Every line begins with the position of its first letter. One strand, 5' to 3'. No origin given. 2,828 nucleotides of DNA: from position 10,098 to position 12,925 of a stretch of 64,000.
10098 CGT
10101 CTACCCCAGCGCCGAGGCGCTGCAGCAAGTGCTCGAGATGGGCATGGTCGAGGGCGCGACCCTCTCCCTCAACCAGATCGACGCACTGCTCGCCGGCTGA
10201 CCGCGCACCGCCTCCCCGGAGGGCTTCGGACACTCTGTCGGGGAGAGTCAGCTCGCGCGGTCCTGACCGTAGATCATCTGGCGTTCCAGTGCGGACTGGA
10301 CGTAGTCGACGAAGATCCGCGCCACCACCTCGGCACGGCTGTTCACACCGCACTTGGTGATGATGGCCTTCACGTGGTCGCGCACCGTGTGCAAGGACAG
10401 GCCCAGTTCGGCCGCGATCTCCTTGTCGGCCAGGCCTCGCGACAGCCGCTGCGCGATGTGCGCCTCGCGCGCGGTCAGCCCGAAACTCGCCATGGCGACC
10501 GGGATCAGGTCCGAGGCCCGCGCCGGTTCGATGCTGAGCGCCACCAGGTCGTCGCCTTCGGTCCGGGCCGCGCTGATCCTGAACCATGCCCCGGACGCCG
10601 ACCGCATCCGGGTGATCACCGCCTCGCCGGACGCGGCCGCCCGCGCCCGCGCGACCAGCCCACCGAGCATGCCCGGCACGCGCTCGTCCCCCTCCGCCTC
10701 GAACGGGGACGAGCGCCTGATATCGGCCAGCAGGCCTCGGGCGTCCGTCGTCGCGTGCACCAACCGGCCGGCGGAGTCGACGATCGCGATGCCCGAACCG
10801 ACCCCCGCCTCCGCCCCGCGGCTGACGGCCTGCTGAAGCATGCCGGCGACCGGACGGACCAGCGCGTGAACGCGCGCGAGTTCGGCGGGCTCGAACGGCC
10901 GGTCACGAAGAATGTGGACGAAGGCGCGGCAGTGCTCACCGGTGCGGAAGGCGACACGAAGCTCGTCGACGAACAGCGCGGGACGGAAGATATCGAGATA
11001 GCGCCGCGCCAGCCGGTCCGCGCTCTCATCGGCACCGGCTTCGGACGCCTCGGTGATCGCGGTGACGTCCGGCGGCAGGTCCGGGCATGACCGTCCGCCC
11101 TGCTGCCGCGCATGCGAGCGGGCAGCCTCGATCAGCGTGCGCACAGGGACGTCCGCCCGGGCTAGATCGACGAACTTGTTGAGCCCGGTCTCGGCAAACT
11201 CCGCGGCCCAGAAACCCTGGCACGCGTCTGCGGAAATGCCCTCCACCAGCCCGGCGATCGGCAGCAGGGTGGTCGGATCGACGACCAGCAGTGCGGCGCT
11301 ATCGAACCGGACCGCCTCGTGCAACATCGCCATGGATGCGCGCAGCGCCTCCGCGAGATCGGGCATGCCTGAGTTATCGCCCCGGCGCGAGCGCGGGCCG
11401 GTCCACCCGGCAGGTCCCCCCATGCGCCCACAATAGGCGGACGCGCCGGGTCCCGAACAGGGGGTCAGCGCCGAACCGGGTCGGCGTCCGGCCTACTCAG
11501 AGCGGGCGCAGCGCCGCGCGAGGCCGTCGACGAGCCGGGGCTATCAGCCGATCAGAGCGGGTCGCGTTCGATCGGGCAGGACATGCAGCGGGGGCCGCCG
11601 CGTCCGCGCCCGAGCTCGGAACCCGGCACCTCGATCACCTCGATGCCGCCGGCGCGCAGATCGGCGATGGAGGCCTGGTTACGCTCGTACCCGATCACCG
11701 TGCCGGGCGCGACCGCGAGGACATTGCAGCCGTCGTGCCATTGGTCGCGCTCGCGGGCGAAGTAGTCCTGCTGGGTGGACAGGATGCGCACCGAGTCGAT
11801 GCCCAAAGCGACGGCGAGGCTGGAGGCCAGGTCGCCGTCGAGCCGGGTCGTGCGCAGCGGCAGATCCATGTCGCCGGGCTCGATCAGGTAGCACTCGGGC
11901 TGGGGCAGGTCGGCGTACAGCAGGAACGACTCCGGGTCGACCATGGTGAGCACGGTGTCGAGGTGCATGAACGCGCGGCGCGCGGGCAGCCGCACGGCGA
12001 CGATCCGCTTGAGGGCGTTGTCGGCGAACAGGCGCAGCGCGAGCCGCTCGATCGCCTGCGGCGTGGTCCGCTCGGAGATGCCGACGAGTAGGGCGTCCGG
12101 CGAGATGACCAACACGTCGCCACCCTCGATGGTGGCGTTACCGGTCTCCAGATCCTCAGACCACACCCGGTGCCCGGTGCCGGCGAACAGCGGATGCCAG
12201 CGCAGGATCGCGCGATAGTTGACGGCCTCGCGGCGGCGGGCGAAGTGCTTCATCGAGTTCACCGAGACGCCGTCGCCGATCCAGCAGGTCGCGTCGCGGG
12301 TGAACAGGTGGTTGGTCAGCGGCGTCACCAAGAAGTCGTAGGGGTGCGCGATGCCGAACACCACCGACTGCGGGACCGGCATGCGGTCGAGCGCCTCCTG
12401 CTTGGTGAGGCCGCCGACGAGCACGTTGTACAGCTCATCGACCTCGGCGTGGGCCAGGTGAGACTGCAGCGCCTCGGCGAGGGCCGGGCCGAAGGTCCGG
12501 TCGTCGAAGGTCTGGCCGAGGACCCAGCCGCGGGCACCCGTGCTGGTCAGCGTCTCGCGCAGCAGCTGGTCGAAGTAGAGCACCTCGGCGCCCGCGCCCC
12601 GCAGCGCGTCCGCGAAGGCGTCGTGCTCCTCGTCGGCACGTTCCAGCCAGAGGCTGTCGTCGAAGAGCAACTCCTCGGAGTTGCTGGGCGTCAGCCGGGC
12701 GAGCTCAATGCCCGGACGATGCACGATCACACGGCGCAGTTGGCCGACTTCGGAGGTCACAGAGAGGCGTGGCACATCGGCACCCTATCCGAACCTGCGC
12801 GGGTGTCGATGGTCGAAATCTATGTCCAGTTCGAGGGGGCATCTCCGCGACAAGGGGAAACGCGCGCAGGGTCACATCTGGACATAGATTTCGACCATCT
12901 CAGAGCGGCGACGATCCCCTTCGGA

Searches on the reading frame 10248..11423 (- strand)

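Call 25: search_protein_families(library=pfam, proteins=[window:10248-11423:-])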
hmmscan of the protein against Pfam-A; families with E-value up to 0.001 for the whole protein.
window:10248-11423:- (391 aa): 2 families
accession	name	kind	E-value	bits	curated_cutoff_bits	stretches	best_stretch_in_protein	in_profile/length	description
PF00196.25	GerE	-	1.2e-11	44.4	23.5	1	316-367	3-54/57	Bacterial regulatory proteins, luxR family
PF13384.12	HTH_23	-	0.00016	21.8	24.6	1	319-353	6-40/50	Homeodomain-like domain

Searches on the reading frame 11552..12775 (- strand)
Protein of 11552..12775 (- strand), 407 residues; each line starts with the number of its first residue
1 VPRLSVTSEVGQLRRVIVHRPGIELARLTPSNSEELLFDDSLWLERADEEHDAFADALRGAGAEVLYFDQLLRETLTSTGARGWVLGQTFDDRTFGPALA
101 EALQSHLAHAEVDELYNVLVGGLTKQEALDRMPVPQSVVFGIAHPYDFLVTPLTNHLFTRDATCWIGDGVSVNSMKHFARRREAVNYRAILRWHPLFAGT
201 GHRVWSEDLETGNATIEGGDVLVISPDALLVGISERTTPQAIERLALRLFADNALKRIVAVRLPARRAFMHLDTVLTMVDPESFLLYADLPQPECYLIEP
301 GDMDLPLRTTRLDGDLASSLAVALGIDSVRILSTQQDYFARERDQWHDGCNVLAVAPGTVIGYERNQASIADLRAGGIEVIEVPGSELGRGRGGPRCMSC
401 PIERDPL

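Call 18: find_homologous_proteins(query=window:11552-12775:-, max_evalue=1e-100)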
Query window:11552-12775:- (407 aa): 6171 proteins with E <= 1e-100 among 8000 candidates; the best 120 are listed.
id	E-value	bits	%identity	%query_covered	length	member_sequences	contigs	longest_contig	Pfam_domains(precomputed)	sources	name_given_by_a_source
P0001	1.6e-272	922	100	100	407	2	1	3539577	PF19420.6,PF02274.23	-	-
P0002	4.1e-241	818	89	99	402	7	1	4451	PF19420.6,PF02274.23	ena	-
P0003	2.8e-238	809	87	100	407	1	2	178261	PF19420.6,PF02274.23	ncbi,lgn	-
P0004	9.5e-218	741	81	100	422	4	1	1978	PF19420.6,PF02274.23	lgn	-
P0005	2.6e-215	733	80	100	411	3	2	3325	PF02274.23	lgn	-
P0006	1.5e-212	724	80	99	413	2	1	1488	PF19420.6,PF02274.23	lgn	-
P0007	2.6e-203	694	77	100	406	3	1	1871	PF19420.6,PF02274.23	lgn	-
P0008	5.0e-201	686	76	99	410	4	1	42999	PF19420.6,PF02274.23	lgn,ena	-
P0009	2.0e-200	684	76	99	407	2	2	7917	PF19420.6,PF02274.23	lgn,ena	-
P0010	3.6e-200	683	76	99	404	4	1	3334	PF19420.6,PF02274.23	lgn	-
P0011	1.9e-198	678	75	100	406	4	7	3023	PF19420.6,PF02274.23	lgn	-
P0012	4.2e-194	663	74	99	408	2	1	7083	PF19420.6,PF02274.23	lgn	-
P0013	1.5e-191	655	73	99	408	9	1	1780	PF02274.23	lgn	-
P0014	3.7e-190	650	72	100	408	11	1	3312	PF02274.23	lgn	-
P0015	4.8e-187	640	72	99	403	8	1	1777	PF19420.6,PF02274.23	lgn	-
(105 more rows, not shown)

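Call 19: find_encoding_contigs(protein=P0003, flank=5000, max_places=4)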
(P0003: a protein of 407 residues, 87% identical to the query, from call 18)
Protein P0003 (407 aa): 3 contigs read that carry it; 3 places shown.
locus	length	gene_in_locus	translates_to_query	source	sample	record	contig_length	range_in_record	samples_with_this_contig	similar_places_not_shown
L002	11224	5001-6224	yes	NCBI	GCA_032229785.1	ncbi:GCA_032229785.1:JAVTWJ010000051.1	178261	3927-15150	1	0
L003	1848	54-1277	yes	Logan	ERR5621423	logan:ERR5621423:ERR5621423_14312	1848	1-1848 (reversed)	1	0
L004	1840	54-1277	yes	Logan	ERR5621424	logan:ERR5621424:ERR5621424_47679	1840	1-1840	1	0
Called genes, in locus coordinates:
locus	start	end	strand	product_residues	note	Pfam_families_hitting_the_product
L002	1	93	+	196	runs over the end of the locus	-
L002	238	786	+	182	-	PF04264:YceI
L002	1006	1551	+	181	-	-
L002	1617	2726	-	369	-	PF05222:AlaDh_PNT_N, PF01262:AlaDh_PNT_C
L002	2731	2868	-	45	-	-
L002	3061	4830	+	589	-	PF00270:DEAD, PF04851:ResIII, PF13604:AAA_30 (faint), PF18766:SWI2_SNF2 (weak)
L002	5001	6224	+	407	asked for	PF02274:ADI, PF19420:DDAH_eukar (weak)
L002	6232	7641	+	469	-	PF28469:DUF8410 (faint), PF01370:Epimerase, PF08338:DUF1731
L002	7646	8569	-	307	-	PF19420:DDAH_eukar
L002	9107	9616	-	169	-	-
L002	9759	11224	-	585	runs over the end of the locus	PF00753:Lactamase_B, PF12706:Lactamase_B_2 (weak), PF10996:Beta-Casp, PF07521:RMMBL, PF08410:DUF1737 (weak)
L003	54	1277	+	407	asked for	PF02274:ADI, PF19420:DDAH_eukar (weak)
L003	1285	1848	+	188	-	?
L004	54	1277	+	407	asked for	PF02274:ADI, PF19420:DDAH_eukar (weak)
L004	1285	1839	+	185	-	?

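Call 20: find_encoding_contigs(protein=P0002, flank=5000, max_places=4)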
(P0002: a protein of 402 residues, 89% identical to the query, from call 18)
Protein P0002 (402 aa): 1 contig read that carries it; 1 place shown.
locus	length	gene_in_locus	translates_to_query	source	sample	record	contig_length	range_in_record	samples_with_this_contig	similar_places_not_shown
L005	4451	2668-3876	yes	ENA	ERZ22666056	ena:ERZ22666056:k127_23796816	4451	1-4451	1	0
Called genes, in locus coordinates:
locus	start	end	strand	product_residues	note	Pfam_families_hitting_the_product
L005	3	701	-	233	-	?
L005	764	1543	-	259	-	PF09818:ABC_ATPase (faint), PF00005:ABC_tran, PF02463:SMC_N, PF13555:AAA_29 (faint), PF13304:AAA_21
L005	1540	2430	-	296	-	PF00528:BPD_transp_1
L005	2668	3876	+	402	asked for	PF02274:ADI, PF19420:DDAH_eukar (faint)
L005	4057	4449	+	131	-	?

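Call 21: find_encoding_contigs(protein=P0001, flank=3000, max_places=4)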
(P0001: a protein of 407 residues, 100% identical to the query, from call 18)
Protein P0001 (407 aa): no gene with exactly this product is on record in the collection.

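Call 25: search_protein_families(library=pfam, proteins=[window:11552-12775:-])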
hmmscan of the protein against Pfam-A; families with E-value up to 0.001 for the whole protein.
window:11552-12775:- (407 aa): 2 families
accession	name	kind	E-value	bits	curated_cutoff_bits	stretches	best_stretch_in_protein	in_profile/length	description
PF02274.22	ADI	-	2.1e-108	363.1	22.8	1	35-404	2-377/377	Arginine deiminase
PF19420.4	DDAH_eukar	-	2.8e-07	30.5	23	0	154-287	58-193/291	N,N dimethylarginine dimethylhydrolase, eukaryotic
